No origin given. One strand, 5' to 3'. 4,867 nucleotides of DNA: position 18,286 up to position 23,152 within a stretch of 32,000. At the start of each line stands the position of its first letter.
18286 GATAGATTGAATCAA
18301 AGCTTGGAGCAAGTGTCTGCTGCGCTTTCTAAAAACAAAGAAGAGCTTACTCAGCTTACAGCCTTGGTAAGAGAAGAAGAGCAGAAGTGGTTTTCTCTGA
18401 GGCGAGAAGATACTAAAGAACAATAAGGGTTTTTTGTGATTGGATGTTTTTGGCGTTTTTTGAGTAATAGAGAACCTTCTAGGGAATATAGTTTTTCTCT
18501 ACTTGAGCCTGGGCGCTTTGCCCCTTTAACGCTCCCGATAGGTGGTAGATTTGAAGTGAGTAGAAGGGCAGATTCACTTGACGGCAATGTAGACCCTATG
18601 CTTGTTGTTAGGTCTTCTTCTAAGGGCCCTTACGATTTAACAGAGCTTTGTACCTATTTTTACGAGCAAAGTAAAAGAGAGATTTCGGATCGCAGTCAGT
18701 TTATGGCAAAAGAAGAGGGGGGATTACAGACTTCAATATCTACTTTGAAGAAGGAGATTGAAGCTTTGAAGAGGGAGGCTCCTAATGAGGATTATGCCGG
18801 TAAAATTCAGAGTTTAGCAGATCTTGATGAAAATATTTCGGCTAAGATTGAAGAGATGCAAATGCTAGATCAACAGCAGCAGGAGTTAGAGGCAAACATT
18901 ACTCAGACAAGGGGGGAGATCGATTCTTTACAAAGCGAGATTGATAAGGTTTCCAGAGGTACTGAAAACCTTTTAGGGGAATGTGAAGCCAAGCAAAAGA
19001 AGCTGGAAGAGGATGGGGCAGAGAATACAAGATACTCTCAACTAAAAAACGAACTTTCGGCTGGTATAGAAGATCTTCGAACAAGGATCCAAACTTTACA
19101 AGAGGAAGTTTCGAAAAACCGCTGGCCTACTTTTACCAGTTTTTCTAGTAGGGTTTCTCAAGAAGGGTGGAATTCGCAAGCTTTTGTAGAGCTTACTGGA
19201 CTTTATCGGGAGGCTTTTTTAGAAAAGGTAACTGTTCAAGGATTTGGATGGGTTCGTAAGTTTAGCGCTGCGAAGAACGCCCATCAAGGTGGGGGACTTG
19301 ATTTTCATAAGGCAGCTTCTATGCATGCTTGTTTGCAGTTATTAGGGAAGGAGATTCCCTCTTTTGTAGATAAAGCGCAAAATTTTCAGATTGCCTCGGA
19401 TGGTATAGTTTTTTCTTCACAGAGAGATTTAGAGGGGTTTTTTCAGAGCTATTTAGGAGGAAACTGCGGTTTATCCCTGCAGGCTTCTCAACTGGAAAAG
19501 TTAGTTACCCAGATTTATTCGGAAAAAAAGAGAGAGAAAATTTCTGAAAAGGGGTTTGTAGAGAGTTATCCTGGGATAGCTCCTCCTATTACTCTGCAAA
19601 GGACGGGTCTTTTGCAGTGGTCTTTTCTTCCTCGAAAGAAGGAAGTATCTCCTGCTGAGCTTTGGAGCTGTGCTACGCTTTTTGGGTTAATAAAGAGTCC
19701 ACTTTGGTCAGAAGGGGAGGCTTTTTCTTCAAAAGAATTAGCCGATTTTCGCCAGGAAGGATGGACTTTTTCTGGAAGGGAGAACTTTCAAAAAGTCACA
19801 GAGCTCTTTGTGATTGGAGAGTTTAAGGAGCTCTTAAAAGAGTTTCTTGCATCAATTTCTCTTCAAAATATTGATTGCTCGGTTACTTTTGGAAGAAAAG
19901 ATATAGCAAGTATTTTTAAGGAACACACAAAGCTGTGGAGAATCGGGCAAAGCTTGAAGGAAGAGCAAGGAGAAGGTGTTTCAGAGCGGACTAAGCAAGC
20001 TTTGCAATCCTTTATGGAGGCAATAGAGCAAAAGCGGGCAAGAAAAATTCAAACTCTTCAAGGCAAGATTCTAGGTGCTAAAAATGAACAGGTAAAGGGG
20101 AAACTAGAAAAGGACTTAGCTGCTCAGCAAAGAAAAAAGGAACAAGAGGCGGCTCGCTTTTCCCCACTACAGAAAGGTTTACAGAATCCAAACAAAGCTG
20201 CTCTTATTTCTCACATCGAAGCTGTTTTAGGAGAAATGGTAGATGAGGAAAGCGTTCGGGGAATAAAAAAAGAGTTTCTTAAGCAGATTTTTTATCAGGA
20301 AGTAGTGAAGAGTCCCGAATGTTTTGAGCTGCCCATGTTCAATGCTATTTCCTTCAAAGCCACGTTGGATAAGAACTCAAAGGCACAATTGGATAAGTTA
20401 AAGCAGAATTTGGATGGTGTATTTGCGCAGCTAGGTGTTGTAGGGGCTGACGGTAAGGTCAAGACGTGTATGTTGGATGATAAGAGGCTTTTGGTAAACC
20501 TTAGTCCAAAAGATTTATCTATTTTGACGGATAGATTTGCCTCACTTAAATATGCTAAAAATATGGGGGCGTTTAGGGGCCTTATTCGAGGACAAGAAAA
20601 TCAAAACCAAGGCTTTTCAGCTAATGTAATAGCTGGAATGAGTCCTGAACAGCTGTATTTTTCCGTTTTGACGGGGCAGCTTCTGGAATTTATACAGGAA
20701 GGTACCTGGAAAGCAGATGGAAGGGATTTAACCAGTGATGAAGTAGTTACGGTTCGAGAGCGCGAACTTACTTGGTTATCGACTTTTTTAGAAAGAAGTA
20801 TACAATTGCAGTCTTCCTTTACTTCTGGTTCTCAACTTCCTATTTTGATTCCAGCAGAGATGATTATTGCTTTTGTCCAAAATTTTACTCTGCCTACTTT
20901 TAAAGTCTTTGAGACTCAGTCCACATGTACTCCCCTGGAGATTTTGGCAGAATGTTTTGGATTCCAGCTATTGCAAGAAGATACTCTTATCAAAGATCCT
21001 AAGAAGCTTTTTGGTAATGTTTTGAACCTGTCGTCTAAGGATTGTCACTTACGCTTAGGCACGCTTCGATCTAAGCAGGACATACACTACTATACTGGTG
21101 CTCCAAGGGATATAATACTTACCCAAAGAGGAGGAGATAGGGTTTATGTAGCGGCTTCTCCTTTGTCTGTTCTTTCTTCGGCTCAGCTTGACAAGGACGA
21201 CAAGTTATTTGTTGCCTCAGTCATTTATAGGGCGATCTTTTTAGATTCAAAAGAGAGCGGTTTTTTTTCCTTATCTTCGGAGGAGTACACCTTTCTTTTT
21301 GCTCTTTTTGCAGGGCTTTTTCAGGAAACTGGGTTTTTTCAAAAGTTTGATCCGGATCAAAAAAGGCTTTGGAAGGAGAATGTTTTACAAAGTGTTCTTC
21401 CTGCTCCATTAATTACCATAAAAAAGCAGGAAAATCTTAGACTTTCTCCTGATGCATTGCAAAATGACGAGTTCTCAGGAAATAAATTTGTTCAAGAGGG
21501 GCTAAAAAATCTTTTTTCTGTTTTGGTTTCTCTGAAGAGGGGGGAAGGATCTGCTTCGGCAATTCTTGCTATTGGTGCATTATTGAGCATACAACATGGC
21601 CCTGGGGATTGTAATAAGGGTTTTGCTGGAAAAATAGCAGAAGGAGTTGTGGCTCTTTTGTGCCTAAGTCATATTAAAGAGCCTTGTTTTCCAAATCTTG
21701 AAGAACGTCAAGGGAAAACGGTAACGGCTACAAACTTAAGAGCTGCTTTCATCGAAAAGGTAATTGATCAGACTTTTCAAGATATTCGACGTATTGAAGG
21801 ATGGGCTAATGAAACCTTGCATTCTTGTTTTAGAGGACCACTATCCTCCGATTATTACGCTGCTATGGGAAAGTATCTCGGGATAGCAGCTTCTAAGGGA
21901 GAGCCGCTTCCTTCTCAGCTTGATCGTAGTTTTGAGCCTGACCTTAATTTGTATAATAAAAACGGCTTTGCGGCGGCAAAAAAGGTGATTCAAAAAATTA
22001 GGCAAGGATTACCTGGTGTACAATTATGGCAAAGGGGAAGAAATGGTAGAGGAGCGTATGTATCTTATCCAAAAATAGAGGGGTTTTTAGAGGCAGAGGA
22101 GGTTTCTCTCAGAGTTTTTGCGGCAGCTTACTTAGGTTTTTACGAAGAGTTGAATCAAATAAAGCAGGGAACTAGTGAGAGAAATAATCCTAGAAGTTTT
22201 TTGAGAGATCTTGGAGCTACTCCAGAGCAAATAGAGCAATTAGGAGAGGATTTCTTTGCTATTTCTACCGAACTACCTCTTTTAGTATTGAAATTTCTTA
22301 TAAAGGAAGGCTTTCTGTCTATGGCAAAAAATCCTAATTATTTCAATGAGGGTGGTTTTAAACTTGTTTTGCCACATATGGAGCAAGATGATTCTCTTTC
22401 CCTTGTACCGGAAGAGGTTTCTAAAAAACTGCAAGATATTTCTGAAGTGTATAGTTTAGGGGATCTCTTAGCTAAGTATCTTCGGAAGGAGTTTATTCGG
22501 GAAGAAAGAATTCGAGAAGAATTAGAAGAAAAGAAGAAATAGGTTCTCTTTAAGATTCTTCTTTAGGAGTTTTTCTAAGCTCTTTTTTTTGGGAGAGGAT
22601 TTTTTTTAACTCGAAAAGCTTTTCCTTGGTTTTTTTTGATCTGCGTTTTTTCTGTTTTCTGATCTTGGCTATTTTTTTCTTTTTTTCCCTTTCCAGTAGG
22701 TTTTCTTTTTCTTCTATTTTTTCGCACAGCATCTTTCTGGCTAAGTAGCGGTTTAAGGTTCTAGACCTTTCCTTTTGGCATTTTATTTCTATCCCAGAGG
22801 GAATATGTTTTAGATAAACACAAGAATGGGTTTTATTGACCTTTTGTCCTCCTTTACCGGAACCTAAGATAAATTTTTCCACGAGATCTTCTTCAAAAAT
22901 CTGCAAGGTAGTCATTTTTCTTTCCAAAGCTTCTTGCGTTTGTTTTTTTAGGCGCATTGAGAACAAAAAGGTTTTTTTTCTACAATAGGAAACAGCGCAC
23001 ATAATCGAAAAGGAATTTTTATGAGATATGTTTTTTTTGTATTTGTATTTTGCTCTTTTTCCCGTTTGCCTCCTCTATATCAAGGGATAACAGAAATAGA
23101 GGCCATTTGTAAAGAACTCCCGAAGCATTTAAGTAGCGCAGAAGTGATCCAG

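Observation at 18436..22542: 1368-aa orphan protein: coiled-coil tracts plus about 900 aa with no motif I can place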

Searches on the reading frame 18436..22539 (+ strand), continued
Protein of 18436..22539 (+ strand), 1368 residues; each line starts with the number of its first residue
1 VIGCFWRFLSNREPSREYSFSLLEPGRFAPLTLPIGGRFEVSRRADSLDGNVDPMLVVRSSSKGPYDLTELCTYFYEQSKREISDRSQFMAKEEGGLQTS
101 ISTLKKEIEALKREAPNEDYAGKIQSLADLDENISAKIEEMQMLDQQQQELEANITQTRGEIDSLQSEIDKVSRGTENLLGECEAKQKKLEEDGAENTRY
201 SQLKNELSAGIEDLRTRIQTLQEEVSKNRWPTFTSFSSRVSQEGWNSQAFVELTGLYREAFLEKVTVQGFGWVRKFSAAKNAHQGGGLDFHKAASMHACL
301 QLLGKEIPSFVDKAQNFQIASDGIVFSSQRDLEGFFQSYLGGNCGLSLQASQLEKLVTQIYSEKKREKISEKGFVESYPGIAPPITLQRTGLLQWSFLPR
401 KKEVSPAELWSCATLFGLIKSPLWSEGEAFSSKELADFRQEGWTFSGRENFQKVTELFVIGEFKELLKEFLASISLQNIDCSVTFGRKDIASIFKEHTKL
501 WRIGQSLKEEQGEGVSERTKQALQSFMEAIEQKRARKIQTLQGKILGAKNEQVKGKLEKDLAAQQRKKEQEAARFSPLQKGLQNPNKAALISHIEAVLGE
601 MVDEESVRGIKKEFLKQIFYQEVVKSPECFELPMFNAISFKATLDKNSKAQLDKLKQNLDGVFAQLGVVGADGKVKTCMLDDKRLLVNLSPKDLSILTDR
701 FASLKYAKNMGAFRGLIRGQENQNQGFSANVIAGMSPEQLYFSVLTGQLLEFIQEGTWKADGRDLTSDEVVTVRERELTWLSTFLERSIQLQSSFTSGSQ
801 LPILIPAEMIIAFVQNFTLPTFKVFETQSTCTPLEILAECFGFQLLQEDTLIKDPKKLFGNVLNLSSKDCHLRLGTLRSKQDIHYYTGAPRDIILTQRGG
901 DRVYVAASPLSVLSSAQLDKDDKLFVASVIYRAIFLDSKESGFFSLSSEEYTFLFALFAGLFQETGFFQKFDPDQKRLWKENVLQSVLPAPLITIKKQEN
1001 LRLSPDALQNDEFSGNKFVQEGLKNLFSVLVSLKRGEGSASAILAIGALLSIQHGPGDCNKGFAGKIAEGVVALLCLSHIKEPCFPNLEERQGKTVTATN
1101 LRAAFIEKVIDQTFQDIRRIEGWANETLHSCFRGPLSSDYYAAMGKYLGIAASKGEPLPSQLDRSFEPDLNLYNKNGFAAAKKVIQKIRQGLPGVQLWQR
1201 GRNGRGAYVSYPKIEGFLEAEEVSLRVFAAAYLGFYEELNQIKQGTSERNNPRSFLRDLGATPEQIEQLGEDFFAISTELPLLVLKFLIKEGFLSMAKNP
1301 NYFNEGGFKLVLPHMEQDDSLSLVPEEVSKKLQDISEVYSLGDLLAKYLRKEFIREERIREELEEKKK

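Call 71: search_protein_families(library=pfam, alignment_id=A4, max_evalue=10)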
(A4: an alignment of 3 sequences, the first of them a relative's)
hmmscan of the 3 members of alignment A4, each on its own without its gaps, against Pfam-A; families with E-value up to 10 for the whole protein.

A. member 1, P0001 (1368 aa): 12 families
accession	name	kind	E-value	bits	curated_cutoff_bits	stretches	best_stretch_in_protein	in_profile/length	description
PF06698.16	DUF1192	-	0.039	14.5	25.5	1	210-226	21-37/58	Protein of unknown function (DUF1192)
PF08581.15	Tup_N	-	0.086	13.6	28.7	1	101-170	6-74/77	Tup N-terminal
PF10186.14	ATG14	-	0.093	12.2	33.2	2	520-581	110-169/347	Vacuolar sorting 38 and autophagy-related subunit 14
PF19111.5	DUF5798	-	0.098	13.3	27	1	121-171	7-54/89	Family of unknown function (DUF5798)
PF24423.1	OVT1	-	0.29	12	30.9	1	134-216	17-99/100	Major antigen, helical domain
PF10805.13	DUF2730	-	0.33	11.5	24.9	1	119-180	34-97/102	Protein of unknown function (DUF2730)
PF23991.1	DUF7310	-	0.35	11.8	40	1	105-175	2-73/83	Coiled-coil region of unknown function (DUF7310)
PF05478.16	Prominin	-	2.2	6.7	34.3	1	97-196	623-713/799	Prominin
PF05377.16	FlaC_arch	-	2.3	9.1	27.8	0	150-175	4-29/55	Flagella accessory protein C (FlaC)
PF13166.12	AAA_13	-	2.4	7.2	36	1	102-188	405-484/713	AAA domain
PF05791.16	Bacillus_HBL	-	4.7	7.4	29.1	0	145-227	97-176/177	Bacillus haemolytic enterotoxin (HBL)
PF04513.17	Baculo_PEP_C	-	10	6.6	38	1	97-185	43-117/140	Baculovirus polyhedron envelope protein, PEP, C terminus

B. families by the number of members that match (of 3 scanned): 17 families
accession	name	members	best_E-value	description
PF00191.25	Annexin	1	0.0036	Annexin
PF08951.15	EntA_Immun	1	0.035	Enterocin A Immunity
PF06698.16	DUF1192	1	0.039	Protein of unknown function (DUF1192)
PF08581.15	Tup_N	1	0.086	Tup N-terminal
PF10186.14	ATG14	1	0.093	Vacuolar sorting 38 and autophagy-related subunit 14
PF19111.5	DUF5798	1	0.098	Family of unknown function (DUF5798)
PF23856.1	DUF7219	1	0.21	Family of unknown function (DUF7219)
PF07889.17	DUF1664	1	0.25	Protein of unknown function (DUF1664)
PF24423.1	OVT1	1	0.29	Major antigen, helical domain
PF10805.13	DUF2730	1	0.33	Protein of unknown function (DUF2730)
PF23991.1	DUF7310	1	0.35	Coiled-coil region of unknown function (DUF7310)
PF04011.17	LemA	1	0.4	LemA family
PF05478.16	Prominin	1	2.2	Prominin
PF05377.16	FlaC_arch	1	2.3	Flagella accessory protein C (FlaC)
PF13166.12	AAA_13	1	2.4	AAA domain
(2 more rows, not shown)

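Call 81: list_cluster_members(proteins=[P0003, L002:12036-17183:-, L002:17196-18230:-, L001:9057-10001:+, P0005])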
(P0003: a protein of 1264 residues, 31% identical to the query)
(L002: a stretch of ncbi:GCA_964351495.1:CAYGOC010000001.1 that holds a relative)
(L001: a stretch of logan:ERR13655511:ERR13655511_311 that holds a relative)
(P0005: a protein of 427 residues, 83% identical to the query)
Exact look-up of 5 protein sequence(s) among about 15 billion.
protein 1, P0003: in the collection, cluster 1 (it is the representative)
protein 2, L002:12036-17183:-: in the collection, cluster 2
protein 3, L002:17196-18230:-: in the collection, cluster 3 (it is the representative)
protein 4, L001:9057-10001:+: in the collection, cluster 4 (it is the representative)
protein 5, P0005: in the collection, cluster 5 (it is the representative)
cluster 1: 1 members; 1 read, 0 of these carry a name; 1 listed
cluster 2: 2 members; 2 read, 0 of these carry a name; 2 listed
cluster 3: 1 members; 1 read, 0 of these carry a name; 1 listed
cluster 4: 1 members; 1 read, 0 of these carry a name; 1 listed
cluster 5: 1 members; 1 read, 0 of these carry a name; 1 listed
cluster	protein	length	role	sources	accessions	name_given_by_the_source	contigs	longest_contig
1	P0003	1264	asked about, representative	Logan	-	-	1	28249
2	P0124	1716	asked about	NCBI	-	-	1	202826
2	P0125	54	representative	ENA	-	-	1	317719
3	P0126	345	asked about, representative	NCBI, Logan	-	-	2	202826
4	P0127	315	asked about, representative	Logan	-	-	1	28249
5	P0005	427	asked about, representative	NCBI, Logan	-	-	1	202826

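Call 83: find_encoding_contigs(protein=P0125, flank=10000, max_places=3)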
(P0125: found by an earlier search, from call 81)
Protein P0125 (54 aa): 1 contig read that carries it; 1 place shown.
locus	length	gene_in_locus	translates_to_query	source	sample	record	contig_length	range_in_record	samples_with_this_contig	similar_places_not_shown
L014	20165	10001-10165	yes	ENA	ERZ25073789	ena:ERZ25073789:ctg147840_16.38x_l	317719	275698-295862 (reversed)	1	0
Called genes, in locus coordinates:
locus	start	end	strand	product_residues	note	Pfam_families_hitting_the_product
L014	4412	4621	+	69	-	-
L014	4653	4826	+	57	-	-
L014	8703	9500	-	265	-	-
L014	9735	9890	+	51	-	-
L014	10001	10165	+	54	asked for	-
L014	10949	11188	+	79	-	-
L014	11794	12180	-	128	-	-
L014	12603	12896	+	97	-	-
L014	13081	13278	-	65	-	-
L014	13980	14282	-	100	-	-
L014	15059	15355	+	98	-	-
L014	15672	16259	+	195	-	PF07885:Ion_trans_2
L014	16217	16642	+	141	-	-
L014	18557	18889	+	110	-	PF00036:EF-hand_1 (weak)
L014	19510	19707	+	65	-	-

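Call 84: search_protein_families(library=phrogs, proteins=[P0001, P0003, P0124, P0002, P0126, P0127], max_evalue=0.01)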
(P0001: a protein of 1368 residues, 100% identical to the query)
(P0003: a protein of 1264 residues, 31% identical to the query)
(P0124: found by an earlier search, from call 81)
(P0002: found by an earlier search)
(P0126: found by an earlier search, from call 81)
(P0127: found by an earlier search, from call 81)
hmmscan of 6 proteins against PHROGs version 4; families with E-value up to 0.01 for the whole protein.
P0001 (1368 aa): 0 families

P0003 (1264 aa): 0 families

P0124 (1716 aa): 0 families

P0002 (283 aa): 0 families

P0126 (345 aa): 3 families
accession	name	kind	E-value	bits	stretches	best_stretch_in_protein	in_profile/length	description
phrog_4704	-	tail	0.00052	19.8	1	165-338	36-198/625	tail length tape measure protein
phrog_3590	-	unknown function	0.0014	19.1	1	161-336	204-360/481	-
phrog_167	-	tail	0.0038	15.9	1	174-337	74-269/1555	tail length tape measure protein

P0127 (315 aa): 7 families
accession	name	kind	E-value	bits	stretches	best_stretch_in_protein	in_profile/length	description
phrog_3550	-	unknown function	7.4e-06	27.2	0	160-207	5-52/79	-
phrog_77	-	DNA, RNA and nucleotide metabolism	7.6e-05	22.4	1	161-302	468-617/967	SbcC-like subunit of palindrome specific endonuclease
phrog_12706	-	tail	0.00019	20.7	1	157-239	144-208/1244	tail length tape measure protein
phrog_13254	-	unknown function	0.0047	18.3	1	153-244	3-94/132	-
phrog_8488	-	unknown function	0.0047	17.9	0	191-253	3-64/119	-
phrog_3534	-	unknown function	0.0085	17.1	0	251-308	55-112/117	-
phrog_4704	-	tail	0.0091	15.7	0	162-306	36-174/625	tail length tape measure protein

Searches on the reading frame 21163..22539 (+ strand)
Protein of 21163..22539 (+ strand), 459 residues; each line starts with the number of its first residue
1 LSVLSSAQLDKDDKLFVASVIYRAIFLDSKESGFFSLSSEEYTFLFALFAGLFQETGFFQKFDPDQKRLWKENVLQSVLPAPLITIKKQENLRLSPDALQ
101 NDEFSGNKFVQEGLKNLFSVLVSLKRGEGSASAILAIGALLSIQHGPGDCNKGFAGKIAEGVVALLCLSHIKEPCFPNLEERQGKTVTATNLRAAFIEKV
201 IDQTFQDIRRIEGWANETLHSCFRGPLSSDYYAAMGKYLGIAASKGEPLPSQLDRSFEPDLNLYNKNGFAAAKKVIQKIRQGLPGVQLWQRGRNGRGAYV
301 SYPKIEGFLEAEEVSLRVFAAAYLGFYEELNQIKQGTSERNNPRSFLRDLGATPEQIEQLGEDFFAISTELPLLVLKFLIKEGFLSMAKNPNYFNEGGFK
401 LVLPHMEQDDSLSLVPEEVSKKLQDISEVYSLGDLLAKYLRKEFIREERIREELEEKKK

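Call 62: search_solved_structures(query=A5, max_evalue=10)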
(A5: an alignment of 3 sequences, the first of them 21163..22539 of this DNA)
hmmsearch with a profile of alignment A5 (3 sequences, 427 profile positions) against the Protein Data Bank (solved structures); distinct sequences matched with E-value up to 10: 6.
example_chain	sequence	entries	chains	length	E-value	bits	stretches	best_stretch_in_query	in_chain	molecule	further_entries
5nkz_D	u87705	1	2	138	0.29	13.3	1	269-366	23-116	Peroxin 22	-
7uq2_A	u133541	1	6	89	0.97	11.5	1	274-329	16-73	Vs.4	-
3u66_A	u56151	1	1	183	1.5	10.9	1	32-84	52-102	Putative type VI secretion protein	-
6lzv_A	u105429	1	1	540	2.3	10.3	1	210-304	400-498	Peptide ABC transporter, periplasmic peptide-binding protein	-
6s9m_A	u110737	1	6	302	3.9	9.6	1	79-148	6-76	Lock2_KRKRKAKITW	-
6s9n_A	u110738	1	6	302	3.9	9.5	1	79-148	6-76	Lock2_KRKRKAKLSF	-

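Call 70: predict_structure(alignment_id=A6)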
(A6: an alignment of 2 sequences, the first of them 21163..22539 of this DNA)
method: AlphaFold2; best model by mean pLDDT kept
length: 459 residues; sequences in the alignment: 2
mean_pLDDT: 37.2   pTM: 0.31
mean pLDDT of the five models: 37.2, 36.1, 35.0, 34.3, 34.3
residues with pLDDT >= 90: 0; 70-90: 0; 50-70: 104; < 50: 355
segments of 3 or more residues with pLDDT < 50: 1-267, 280-308, 324-343, 362-368, 379-397, 414-419
pLDDT, mean of each block of 10 residues (from residue 1): 28 36 30 29 38 36 42 33 26 28 28 28 28 27 25 28 27 24 27 27 27 26 26 34 30 29 42 55 36 35 36 58 45 33 51 57 45 55 39 44 53 48 51 53 52 59
secondary structure, 60 per line:
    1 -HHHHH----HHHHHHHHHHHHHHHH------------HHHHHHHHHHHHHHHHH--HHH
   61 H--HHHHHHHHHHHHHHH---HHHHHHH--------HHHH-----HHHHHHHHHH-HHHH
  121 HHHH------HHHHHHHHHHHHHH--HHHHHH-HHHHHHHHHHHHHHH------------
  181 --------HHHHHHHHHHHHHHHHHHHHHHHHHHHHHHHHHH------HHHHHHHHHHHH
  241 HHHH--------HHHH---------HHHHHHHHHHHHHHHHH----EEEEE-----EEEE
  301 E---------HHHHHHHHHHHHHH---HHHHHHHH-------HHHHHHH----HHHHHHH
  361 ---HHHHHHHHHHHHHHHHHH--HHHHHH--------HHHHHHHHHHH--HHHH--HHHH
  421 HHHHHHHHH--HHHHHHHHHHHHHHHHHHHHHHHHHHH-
elements in order: H2-6 H11-26 H39-55 H58-61 H64-78 H82-88 H97-100 H106-115 H117-124 H131-144 H147-152 H154-168 H189-222 H229-244 H253-256 H266-282 E287-291 E297-301 H311-324 H328-335 H343-349 H354-360 H364-381 H384-389 H398-408 H411-414 H417-429 H432-458
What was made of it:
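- Closest known: Active-site signature of E2 ubiquitin-conjugating enzymes. Different: The flanks are predicted helical, not the E2 alpha/beta core (call 70).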

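Call 72: search_protein_families(library=ncbifam, alignment_id=A5, max_evalue=10)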
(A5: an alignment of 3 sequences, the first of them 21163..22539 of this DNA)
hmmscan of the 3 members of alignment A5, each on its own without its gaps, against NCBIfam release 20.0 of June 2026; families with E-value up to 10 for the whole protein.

A. member 1, window:21163-22539:+ (459 aa): 0 families

B. families by the number of members that match (of 3 scanned): 0 families

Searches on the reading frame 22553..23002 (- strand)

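Call 3: search_protein_families(library=pfam, proteins=[window:22553-23002:-], max_evalue=1)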
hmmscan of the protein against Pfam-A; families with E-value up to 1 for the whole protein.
window:22553-23002:- (150 aa): 1 family
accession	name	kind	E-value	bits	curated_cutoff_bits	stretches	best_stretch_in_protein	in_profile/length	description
PF00472.26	RF-1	-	1.9e-23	83.1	35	1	32-127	4-103/116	RF-1 domain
